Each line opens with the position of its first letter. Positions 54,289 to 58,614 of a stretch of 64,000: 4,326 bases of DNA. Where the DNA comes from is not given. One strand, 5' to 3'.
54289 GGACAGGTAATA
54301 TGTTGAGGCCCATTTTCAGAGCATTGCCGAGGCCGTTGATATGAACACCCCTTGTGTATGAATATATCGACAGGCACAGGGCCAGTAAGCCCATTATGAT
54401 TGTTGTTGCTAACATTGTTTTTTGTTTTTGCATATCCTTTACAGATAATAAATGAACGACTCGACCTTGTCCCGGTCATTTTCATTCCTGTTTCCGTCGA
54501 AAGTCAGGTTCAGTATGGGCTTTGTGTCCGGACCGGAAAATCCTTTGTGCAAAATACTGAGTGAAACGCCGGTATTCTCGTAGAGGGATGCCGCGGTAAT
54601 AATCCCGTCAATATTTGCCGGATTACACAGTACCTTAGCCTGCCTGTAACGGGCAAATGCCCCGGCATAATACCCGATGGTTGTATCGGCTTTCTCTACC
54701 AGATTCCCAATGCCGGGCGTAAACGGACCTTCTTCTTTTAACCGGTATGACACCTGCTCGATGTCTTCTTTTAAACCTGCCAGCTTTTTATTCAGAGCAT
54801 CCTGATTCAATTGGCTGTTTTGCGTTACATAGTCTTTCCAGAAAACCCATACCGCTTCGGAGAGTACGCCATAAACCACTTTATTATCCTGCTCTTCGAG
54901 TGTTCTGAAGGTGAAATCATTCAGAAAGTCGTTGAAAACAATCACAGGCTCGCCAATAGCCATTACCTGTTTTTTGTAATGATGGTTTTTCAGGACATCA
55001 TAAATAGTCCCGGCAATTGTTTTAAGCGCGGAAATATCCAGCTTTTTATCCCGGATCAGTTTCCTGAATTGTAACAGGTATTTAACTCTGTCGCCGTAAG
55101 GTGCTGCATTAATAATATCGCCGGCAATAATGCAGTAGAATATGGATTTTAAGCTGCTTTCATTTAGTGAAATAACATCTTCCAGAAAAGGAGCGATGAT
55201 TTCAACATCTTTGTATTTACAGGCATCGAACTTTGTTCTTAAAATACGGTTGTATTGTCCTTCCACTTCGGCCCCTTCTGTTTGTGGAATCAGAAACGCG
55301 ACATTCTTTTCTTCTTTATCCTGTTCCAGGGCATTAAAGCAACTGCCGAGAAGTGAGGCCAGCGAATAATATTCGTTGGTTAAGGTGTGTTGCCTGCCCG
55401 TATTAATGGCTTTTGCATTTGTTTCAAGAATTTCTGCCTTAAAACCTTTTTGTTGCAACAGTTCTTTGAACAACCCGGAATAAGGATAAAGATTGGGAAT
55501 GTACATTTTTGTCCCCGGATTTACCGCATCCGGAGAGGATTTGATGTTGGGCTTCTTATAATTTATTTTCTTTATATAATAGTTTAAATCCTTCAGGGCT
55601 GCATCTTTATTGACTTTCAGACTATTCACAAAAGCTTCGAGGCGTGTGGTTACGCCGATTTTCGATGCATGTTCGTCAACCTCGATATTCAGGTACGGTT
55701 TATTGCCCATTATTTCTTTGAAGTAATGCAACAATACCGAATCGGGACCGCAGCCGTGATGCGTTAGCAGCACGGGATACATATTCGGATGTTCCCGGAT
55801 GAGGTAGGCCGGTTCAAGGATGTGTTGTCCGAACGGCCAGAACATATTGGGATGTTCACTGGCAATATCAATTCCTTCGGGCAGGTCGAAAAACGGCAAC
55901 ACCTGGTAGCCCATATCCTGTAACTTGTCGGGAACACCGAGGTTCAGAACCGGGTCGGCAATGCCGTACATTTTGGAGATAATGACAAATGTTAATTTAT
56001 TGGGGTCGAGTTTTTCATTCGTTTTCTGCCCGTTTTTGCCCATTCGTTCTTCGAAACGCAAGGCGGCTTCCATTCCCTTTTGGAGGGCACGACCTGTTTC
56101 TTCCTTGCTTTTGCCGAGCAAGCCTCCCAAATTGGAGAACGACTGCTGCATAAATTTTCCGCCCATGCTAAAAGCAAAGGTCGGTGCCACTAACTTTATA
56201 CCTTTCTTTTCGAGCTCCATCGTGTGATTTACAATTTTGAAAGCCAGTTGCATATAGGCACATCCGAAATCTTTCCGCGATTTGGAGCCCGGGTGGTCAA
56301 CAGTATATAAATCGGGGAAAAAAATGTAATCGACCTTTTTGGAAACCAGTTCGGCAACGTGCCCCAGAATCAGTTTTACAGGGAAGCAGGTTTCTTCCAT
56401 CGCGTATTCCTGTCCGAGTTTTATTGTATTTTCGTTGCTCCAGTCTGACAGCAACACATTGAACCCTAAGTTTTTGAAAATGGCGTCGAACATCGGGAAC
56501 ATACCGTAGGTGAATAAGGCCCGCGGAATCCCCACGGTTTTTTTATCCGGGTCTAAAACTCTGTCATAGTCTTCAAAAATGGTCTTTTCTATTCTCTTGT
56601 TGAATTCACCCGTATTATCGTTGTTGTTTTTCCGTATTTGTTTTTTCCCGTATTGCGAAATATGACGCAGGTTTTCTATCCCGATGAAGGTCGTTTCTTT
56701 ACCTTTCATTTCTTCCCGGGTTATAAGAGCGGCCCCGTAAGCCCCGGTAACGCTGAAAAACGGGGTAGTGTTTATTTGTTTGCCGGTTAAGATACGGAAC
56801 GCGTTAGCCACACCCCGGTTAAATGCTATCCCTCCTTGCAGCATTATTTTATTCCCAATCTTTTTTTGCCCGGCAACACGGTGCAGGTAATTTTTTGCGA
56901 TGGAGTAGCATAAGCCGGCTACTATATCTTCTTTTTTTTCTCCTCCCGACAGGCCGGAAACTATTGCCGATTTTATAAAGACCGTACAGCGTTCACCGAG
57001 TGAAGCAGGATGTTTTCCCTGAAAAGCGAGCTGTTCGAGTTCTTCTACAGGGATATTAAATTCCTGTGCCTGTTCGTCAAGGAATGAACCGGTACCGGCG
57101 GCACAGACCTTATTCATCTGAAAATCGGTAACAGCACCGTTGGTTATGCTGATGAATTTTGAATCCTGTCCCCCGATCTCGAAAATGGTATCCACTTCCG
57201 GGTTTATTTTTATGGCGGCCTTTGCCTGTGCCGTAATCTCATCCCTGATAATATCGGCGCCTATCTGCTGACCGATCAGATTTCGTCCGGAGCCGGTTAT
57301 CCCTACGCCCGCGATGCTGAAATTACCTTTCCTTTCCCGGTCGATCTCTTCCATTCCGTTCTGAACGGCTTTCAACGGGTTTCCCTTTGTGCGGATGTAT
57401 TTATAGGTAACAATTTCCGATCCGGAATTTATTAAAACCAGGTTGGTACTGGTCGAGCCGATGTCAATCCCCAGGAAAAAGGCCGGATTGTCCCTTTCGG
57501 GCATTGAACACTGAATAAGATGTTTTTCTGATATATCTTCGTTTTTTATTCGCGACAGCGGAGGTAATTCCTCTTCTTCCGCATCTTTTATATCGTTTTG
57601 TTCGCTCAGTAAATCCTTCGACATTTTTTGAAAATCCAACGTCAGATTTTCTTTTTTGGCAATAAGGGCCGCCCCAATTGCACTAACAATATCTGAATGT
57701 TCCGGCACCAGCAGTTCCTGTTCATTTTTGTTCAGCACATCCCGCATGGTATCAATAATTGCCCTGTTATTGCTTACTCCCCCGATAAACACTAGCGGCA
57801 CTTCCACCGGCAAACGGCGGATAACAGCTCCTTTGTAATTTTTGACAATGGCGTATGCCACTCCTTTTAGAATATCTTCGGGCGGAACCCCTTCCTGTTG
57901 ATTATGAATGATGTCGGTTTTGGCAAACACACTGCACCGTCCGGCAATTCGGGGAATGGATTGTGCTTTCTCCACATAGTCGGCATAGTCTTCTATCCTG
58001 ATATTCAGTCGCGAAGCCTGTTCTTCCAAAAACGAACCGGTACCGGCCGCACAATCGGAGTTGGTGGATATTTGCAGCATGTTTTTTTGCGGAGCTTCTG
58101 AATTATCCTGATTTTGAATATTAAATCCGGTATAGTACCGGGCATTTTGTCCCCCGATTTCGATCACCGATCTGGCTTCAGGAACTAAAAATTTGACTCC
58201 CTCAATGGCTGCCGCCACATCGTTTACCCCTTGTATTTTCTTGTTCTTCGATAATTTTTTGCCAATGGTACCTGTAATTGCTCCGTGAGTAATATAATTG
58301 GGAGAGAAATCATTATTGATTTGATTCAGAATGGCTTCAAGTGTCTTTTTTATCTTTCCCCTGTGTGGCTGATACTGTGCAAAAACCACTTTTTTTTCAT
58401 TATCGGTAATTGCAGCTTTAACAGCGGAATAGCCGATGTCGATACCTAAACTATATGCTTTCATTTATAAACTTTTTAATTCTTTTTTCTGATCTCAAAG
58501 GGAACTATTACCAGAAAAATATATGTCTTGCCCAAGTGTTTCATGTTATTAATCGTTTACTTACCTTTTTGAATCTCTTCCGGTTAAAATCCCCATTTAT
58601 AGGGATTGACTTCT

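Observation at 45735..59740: Metallophore-uptake-type locus (AraC sensor, TonB receptor, exporter-fold ABC pair, PepSY reductase) that embeds a 1341-aa ATP-driven Fe-S reductase-like fusion, a half-size permease, a Cys protein and a methyltransferase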

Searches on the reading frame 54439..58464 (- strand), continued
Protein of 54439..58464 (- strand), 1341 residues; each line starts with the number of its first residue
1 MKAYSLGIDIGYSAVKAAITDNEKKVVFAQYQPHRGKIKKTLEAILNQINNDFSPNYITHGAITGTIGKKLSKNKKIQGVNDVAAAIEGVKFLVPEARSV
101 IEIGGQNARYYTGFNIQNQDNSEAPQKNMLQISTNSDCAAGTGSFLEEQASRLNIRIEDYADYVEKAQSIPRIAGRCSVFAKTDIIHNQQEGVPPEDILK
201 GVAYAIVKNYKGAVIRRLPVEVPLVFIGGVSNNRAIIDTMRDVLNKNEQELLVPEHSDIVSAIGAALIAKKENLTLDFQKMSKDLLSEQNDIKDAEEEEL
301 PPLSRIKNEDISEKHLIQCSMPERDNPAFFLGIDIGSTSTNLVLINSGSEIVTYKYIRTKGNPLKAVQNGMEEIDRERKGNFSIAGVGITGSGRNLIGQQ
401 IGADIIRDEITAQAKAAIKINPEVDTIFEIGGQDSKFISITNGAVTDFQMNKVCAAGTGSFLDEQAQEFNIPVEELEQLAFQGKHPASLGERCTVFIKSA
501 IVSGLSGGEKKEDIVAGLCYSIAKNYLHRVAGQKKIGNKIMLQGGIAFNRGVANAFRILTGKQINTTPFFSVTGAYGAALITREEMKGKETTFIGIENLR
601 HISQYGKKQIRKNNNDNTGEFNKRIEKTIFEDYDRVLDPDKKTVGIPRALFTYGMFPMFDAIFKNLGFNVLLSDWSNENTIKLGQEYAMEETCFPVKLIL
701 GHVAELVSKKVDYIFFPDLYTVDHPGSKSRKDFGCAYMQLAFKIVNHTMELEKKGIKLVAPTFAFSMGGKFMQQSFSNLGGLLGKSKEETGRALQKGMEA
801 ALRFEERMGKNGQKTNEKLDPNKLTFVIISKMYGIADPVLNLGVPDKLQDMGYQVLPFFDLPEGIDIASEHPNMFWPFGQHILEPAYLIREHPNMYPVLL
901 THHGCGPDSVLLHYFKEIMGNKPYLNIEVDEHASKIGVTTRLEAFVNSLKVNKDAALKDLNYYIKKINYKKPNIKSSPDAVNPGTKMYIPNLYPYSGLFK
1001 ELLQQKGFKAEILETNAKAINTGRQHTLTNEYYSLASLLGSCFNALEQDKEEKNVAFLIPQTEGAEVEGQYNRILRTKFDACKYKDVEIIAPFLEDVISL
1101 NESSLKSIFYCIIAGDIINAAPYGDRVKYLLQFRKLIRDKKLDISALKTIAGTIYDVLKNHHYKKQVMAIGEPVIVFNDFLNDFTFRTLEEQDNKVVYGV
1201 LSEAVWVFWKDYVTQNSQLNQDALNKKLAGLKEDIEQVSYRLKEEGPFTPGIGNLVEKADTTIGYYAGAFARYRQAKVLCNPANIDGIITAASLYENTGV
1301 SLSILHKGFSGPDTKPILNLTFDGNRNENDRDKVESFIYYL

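Call 44: search_protein_families(library=pfam, proteins=[L101:20-2668:+, L010:5820-6734:-, L010:4525-5823:-, L105:500-2623:+, L114:4423-6084:+, L114:6743-7780:+, L012:14247-14594:+, L088:8174-9034:-, L144:9608-10429:+, L164:5856-6830:+], max_evalue=0.01)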
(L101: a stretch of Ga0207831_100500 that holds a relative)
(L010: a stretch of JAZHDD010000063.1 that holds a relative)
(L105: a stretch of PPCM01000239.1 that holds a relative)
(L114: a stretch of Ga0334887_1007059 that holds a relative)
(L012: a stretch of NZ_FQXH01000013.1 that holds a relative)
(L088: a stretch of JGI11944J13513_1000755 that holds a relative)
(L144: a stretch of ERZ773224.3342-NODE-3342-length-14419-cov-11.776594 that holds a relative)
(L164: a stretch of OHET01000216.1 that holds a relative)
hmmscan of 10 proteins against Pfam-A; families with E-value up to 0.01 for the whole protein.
L101:20-2668:+ (882 aa): 4 families
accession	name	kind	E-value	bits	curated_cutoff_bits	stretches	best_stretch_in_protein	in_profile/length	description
PF03176.21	MMPL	-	5.4e-26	91.8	20.5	2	158-385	67-304/333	MMPL family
PF12349.14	Sterol-sensing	-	1.7e-10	41.4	22.3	1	252-378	5-131/153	Sterol-sensing domain of SREBP cleavage-activation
PF02460.24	Patched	-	5.7e-07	29.8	23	1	248-380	23-154/156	Patched SSD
PF00873.25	ACR_tran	-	0.00066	17.9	28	1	660-834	814-985/1021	AcrB/AcrD/AcrF family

L010:5820-6734:- (304 aa): 2 families
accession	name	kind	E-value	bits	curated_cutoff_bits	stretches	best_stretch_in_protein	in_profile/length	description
PF17131.11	LolA_like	-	6.4e-50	169.8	30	1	110-296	2-183/184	Outer membrane lipoprotein-sorting protein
PF07044.18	DUF1329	-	0.00018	21.3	23.1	1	71-194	90-230/368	Protein of unknown function (DUF1329)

L010:4525-5823:- (432 aa): 1 family
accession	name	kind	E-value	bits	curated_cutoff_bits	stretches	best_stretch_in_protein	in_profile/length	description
PF06980.17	DUF1302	-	0.00047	19.7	23.2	0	119-143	161-187/541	Protein of unknown function (DUF1302)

L105:500-2623:+ (707 aa): 2 families
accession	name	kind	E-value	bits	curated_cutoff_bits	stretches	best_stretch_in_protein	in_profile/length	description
PF00593.30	TonB_dep_Rec_b-barrel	-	3.1e-47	162.9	27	1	251-675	26-436/436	TonB dependent receptor-like, beta-barrel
PF07715.20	Plug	-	7.2e-17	62.3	23.9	1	50-155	2-107/107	TonB-dependent Receptor Plug Domain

L114:4423-6084:+ (553 aa): 0 families

L114:6743-7780:+ (345 aa): 5 families
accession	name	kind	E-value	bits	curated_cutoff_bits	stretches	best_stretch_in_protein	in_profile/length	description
PF02254.24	TrkA_N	-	5e-34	117.5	23.8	1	123-237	2-116/116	TrkA-N domain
PF02080.26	TrkA_C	-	9.4e-12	45.1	27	1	274-341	4-69/71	TrkA-C domain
PF07885.22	Ion_trans_2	-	1.7e-10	41.1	22.5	1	26-98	2-77/79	Ion channel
PF06241.17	Castor_Poll_mid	-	0.00049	20.5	26.7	1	280-337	38-95/104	Castor and Pollux, part of voltage-gated ion channel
PF03446.21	NAD_binding_2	-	0.0099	16.3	21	0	125-211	5-83/161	NAD binding domain of 6-phosphogluconate dehydrogenase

L012:14247-14594:+ (115 aa): 3 families
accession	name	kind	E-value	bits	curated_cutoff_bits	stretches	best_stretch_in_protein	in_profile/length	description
PF07883.17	Cupin_2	-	1.9e-07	31.2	27.2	1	44-104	3-62/70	Cupin domain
PF05899.18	Cupin_3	-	9.5e-05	22.5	23.5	1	44-102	10-68/74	EutQ-like cupin domain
PF00190.28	Cupin_1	-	0.0035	17.3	22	1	56-110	51-111/151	Cupin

L088:8174-9034:- (286 aa): 2 families
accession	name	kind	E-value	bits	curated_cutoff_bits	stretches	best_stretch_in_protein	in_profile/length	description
PF04016.18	DUF364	-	1.8e-41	141.6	23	1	141-272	2-139/147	Putative heavy-metal chelation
PF13938.11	DUF4213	-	2.6e-20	72.9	23.5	1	43-128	1-74/75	Putative heavy-metal chelation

L144:9608-10429:+ (273 aa): 0 families

L164:5856-6830:+ (324 aa): 0 families

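Call 72: search_solved_structures(query=L082:12690-14462:+, max_evalue=1e-60)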
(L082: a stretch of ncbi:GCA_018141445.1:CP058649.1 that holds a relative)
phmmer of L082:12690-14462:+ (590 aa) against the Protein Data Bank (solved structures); distinct sequences matched with E-value up to 1e-60: 109 (the best 60 are shown).
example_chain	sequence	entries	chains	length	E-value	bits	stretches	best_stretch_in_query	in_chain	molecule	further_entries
8woi_A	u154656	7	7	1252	1.4e-116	393.6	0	35-573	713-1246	ABC transporter B family member 19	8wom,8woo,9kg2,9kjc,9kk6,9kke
8wp0_A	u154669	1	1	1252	9.1e-116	390.9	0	35-573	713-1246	ABC transporter B family member 19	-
8zpx_B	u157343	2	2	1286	9.5e-112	377.6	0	78-571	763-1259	ABC transporter B family member 1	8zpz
9juj_A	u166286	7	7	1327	1.1e-111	377.4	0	78-571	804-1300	ABC transporter B family member 1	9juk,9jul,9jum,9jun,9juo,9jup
8zq4_B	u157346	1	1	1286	6.2e-111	374.9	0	78-571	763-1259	ABC transporter B family member 1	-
9nfi_A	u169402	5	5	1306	1.9e-109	370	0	67-572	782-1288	Permeability Glycoprotein (P-gp)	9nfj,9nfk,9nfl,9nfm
6qex_A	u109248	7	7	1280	1.1e-108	367.5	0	65-573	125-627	Multidrug resistance protein 1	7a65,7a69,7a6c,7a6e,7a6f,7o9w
8gmg_A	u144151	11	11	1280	1.1e-108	367.5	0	65-573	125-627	ATP-dependent translocase ABCB1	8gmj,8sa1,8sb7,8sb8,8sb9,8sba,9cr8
8sa0_A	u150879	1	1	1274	1.9e-108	366.6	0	65-573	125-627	ATP-dependent translocase ABCB1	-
8y6h_A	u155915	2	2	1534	2.4e-108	366.4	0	65-573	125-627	ATP-dependent translocase ABCB1,mNeonGreen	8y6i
6fn1_A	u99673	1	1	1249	2.9e-108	366.1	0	60-577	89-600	Human-mouse chimeric ABCB1 (ABCBHM)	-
6fn4_A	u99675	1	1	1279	3.4e-108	365.8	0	60-577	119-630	Apo form of Human-mouse chimeric ABCB1 (ABCB1HM) in complex with Antigen binding fragment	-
6c0v_A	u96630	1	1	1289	5.4e-108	365.2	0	65-573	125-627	Multidrug resistance protein 1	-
4m2s_A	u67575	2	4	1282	9.9e-108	364.3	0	60-576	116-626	Multidrug resistance protein 1A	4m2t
5kpi_A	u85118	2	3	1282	9.9e-108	364.3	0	60-576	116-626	Multidrug resistance protein 1A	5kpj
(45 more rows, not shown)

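Call 79: find_homologous_proteins(query=L044:8969-13099:+, max_evalue=1e-50)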
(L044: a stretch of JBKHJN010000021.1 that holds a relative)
Query L044:8969-13099:+ (1377 aa): 8000 proteins with E <= 1e-50 among 8000 candidates; the best 120 are listed.
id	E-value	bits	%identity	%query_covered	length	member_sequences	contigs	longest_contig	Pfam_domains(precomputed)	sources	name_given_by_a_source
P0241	0.0e+0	3182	100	100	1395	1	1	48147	PF01869.27,PF06050.20,PF09989.16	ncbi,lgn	ncbi:MAG: acyl-CoA dehydratase activase [Desulfobacteraceae bacterium]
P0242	0.0e+0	2943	92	100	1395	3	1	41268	PF01869.27,PF06050.20,PF09989.16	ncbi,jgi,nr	ncbi:MAG: CoA activase [Deltaproteobacteria bacterium]|nr:CoA activase [Deltaproteobacteria bacteriu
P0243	0.0e+0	2834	88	100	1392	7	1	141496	PF01869.27,PF06050.20,PF09989.16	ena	-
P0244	0.0e+0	2627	81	100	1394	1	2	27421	PF01869.27,PF06050.20,PF09989.16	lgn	-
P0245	0.0e+0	2419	76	100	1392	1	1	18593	PF01869.27,PF09989.16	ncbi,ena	-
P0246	0.0e+0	2408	75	100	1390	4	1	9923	PF01869.27,PF09989.16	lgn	-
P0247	0.0e+0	2395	75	100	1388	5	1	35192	PF01869.27,PF06050.20,PF09989.16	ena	-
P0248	0.0e+0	2392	75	100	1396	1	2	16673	PF01869.27,PF09989.16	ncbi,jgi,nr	ncbi:MAG: CoA activase [Deltaproteobacteria bacterium]|nr:CoA activase [Deltaproteobacteria bacteriu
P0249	0.0e+0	2387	76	100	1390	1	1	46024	PF01869.27,PF06050.20,PF09989.16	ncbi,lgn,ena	-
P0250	0.0e+0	2373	75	100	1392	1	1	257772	PF01869.27,PF06050.20,PF09989.16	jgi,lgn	-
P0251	0.0e+0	2356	73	100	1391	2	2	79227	PF01869.27,PF06050.20,PF09989.16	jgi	jgi:predicted CoA-substrate-specific enzyme activase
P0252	0.0e+0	2349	74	100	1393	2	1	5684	PF01869.27,PF06050.20,PF09989.16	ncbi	-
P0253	0.0e+0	2347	74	100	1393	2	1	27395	PF01869.27,PF06050.20,PF09989.16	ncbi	-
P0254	0.0e+0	2346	74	100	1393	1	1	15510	PF01869.27,PF06050.20,PF09989.16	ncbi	-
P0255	0.0e+0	2341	73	100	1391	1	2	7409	PF01869.27,PF09989.16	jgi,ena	jgi:predicted CoA-substrate-specific enzyme activase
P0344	0.0e+0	2083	66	100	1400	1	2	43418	PF01869.27,PF06050.20,PF09989.16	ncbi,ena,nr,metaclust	ncbi:MAG: CoA activase [Deltaproteobacteria bacterium RBG_13_43_22]|nr:MAG: CoA activase [Deltaprote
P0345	0.0e+0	2080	66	100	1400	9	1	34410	PF01869.27,PF06050.20,PF09989.16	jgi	jgi:predicted CoA-substrate-specific enzyme activase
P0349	0.0e+0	2052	65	100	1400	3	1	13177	PF01869.27,PF06050.20,PF09989.16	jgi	jgi:predicted CoA-substrate-specific enzyme activase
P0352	0.0e+0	2042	64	100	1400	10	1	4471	PF01869.27,PF06050.20,PF09989.16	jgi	jgi:predicted CoA-substrate-specific enzyme activase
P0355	0.0e+0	2015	64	100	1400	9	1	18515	PF01869.27,PF06050.20,PF09989.16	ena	-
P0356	0.0e+0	2001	63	100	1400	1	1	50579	PF01869.27,PF06050.20,PF09989.16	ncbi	-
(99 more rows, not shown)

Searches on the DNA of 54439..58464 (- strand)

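Call 37: search_rna_families(sources=[L082, L084, L128, L137, L160, L096], threshold=gathering)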
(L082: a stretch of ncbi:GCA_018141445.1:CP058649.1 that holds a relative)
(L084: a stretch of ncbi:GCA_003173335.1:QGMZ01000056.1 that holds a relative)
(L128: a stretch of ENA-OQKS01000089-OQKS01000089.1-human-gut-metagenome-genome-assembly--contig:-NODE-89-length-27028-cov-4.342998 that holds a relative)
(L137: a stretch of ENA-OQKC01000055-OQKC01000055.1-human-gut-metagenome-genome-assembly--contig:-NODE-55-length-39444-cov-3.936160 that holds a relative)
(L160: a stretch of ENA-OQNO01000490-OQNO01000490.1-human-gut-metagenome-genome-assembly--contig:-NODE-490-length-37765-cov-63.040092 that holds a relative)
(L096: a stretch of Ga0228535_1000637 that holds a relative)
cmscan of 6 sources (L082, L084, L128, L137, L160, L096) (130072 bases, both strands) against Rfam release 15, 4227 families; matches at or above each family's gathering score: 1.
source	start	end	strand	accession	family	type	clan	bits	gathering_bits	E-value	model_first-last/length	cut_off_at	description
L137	21427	21501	-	RF00005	tRNA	Gene; tRNA;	CL00001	58.2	29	1.1e-09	1-71/71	no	tRNA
